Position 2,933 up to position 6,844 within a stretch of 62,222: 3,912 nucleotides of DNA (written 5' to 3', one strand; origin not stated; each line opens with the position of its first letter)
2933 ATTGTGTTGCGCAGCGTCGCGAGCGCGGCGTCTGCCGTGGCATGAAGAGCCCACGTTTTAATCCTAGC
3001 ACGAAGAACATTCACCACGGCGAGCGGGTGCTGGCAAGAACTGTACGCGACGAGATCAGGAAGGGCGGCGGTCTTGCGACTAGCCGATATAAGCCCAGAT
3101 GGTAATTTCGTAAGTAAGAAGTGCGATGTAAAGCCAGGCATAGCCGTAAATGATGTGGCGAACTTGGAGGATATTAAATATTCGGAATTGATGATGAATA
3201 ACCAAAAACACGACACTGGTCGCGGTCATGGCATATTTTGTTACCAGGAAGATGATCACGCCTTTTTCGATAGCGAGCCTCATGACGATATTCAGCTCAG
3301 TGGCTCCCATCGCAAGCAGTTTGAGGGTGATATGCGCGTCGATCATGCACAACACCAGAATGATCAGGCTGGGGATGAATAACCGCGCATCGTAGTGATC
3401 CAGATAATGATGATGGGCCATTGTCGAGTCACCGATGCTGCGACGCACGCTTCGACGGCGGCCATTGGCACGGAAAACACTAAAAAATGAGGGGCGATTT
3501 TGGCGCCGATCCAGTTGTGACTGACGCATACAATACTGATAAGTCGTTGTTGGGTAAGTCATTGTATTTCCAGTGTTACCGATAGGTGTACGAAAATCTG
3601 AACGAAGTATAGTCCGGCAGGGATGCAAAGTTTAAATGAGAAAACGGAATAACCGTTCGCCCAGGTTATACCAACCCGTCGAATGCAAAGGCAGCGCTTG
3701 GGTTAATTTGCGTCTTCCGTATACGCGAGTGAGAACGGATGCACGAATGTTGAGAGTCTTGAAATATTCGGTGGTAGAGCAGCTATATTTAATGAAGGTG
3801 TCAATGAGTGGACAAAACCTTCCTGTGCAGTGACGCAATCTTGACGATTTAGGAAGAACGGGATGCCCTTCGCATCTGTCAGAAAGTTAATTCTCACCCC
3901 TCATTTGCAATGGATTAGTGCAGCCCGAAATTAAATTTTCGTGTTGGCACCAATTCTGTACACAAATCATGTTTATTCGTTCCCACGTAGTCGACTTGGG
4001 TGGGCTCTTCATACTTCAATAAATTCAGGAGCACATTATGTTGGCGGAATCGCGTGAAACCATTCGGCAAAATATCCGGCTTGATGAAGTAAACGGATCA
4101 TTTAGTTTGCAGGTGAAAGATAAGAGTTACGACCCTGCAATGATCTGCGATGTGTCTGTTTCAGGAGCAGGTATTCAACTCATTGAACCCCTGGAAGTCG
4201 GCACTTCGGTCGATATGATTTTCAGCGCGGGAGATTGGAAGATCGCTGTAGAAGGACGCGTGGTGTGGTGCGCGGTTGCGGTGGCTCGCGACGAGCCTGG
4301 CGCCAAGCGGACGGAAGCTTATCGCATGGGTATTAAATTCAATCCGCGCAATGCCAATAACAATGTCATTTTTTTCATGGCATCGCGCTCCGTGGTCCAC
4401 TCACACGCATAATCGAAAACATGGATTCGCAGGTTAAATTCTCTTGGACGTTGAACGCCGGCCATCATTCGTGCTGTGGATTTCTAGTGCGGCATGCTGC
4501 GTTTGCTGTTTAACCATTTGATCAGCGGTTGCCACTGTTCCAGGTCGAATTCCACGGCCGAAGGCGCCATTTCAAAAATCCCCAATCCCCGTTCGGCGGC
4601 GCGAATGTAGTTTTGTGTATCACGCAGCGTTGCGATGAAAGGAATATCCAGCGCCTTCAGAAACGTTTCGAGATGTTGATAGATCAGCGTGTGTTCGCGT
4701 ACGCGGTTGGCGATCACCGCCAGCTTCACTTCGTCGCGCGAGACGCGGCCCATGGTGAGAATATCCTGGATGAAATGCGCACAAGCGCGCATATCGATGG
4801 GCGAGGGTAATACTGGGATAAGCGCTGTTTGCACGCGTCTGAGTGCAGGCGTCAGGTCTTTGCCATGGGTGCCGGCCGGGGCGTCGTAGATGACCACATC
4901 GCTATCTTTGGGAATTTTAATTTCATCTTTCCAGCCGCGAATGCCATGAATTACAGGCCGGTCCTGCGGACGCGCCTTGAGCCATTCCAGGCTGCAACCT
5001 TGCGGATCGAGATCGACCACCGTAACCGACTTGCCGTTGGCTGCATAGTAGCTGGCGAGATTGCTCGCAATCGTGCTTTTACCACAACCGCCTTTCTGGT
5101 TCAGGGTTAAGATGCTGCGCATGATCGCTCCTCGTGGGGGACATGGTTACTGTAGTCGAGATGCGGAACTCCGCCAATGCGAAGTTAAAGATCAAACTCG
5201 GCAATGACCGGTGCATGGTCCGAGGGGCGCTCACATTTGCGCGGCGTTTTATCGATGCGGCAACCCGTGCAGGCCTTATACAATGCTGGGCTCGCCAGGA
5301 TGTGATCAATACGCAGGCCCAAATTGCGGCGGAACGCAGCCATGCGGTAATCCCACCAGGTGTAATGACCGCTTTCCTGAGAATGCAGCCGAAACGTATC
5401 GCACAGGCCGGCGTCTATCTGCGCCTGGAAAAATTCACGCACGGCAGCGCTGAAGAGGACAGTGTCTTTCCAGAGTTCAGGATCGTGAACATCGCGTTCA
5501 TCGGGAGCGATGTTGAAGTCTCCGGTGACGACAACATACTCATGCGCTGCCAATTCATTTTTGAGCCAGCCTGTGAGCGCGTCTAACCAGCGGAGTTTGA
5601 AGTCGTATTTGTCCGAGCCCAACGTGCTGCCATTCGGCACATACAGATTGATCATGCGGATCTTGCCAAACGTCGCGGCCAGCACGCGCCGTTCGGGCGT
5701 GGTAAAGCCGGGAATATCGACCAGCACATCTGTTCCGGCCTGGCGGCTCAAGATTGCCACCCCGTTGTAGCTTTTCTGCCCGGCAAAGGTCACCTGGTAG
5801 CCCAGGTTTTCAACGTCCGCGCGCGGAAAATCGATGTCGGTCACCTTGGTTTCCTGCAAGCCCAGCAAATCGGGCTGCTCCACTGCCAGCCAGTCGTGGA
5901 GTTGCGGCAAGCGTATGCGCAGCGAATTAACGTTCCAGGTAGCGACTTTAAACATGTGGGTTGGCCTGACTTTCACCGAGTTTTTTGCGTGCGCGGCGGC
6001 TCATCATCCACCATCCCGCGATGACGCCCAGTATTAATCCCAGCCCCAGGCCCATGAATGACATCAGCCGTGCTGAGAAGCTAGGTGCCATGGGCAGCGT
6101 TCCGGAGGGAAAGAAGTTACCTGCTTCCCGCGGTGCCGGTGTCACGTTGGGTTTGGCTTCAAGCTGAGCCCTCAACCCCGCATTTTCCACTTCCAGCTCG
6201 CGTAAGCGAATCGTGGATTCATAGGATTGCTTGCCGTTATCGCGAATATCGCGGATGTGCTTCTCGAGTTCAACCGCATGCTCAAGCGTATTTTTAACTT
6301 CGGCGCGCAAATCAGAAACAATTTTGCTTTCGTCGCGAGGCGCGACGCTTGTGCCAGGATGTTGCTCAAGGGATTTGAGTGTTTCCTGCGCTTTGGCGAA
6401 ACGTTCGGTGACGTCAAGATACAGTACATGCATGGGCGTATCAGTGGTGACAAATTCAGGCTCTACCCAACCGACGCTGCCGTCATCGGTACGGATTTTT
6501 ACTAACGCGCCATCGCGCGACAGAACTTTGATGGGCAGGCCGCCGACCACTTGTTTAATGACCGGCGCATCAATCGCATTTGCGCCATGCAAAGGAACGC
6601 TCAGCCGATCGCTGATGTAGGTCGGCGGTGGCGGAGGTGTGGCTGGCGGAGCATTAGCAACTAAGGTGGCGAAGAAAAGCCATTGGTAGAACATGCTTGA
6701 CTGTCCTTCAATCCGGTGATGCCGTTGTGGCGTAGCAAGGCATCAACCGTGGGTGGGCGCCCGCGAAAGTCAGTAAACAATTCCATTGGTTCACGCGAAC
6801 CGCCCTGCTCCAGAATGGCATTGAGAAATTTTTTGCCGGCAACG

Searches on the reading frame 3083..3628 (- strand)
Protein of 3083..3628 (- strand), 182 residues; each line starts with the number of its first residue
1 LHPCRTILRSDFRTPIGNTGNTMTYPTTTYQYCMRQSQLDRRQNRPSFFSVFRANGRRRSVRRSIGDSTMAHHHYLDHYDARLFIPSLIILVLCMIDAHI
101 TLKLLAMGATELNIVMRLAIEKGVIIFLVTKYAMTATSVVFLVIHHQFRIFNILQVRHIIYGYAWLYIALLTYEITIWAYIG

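Call 29: search_protein_families(library=pfam, proteins=[window:3083-3628:-], max_evalue=0.01)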
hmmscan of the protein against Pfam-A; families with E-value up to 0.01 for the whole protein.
window:3083-3628:- (182 aa): 1 family
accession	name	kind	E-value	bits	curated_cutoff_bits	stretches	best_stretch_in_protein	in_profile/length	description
PF18902.5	DUF5658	-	7.2e-11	43.2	25.2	1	91-175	1-82/82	Domain of unknown function (DUF5658)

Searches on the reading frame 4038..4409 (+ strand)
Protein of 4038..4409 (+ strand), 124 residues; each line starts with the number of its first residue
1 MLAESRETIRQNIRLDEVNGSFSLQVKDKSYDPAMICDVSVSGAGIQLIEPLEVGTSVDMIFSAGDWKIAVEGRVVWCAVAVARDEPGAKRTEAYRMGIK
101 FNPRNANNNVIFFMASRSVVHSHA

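Call 29: search_protein_families(library=pfam, proteins=[window:4038-4409:+], max_evalue=0.01)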
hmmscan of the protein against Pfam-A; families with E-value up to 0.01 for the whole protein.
window:4038-4409:+ (124 aa): 1 family
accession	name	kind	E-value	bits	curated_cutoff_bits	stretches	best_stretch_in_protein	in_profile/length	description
PF07238.19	PilZ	-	4.9e-09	36.9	22.5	1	10-103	3-87/102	PilZ domain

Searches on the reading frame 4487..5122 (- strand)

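Call 29: search_protein_families(library=pfam, proteins=[window:4487-5122:-], max_evalue=0.01)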
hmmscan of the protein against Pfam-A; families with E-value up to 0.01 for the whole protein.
window:4487-5122:- (212 aa): 8 families
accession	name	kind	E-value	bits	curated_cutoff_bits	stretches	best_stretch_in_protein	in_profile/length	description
PF01656.29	CbiA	-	1.5e-18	67.4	25.4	1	4-180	1-123/125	CobQ/CobB/MinD/ParA nucleotide binding domain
PF13614.12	AAA_31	-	4.8e-11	43.4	27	1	1-44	1-44/177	AAA domain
PF10609.15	ParA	-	1.9e-08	34.5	27.1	1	4-46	6-48/246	NUBPL iron-transfer P-loop NTPase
PF09140.17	MipZ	-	1.4e-06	28.3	20.7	1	4-42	3-41/262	ATPase MipZ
PF00142.24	Fer4_NifH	-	9.3e-06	25.7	25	1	6-62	4-60/271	4Fe-4S iron sulfur cluster binding proteins, NifH/frxC family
PF16575.11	CLP1_P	-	0.00016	22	26.6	1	13-41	5-33/188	mRNA cleavage and polyadenylation factor CLP1 P-loop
PF02374.21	ArsA_ATPase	-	0.00024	20.9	24.3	1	4-40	3-39/305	Anion-transporting ATPase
PF03029.23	ATP_bind_1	-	0.0051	17.1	27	1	12-43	6-37/240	Conserved hypothetical ATP binding protein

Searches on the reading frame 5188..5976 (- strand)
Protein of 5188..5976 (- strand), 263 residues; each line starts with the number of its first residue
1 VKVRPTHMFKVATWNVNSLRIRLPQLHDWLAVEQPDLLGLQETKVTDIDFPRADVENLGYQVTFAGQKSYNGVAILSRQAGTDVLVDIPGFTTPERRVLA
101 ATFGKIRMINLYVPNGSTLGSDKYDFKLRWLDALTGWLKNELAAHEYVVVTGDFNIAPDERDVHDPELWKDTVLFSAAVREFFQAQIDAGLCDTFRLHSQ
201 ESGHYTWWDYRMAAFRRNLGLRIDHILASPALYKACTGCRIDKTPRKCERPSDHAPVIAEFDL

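Call 29: search_protein_families(library=pfam, proteins=[window:5188-5976:-], max_evalue=0.01)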
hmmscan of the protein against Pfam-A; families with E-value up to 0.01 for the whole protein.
window:5188-5976:- (263 aa): 1 family
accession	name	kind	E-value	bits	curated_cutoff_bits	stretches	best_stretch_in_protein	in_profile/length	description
PF03372.29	Exo_endo_phos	-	1.2e-33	117.1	24.5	1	12-254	1-225/225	Endonuclease/Exonuclease/phosphatase family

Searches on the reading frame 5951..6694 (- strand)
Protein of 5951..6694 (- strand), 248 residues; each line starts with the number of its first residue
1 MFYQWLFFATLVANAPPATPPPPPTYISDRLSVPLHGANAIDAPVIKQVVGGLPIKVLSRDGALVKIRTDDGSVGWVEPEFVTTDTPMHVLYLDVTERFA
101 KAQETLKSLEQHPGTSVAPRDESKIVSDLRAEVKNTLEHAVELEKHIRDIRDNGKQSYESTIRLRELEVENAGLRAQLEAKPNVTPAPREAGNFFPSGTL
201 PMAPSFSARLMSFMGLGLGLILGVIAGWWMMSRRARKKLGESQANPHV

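Call 29: search_protein_families(library=pfam, proteins=[window:5951-6694:-], max_evalue=0.01)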
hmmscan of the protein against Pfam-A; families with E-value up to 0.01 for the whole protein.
window:5951-6694:- (248 aa): 2 families
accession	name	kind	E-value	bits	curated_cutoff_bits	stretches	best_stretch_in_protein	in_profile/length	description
PF08239.17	SH3_3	-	2.4e-05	24.9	27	1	35-82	5-53/54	Bacterial SH3 domain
PF18348.7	SH3_16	-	0.0033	17.6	25.8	1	38-78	4-45/49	Bacterial dipeptidyl-peptidase Sh3 domain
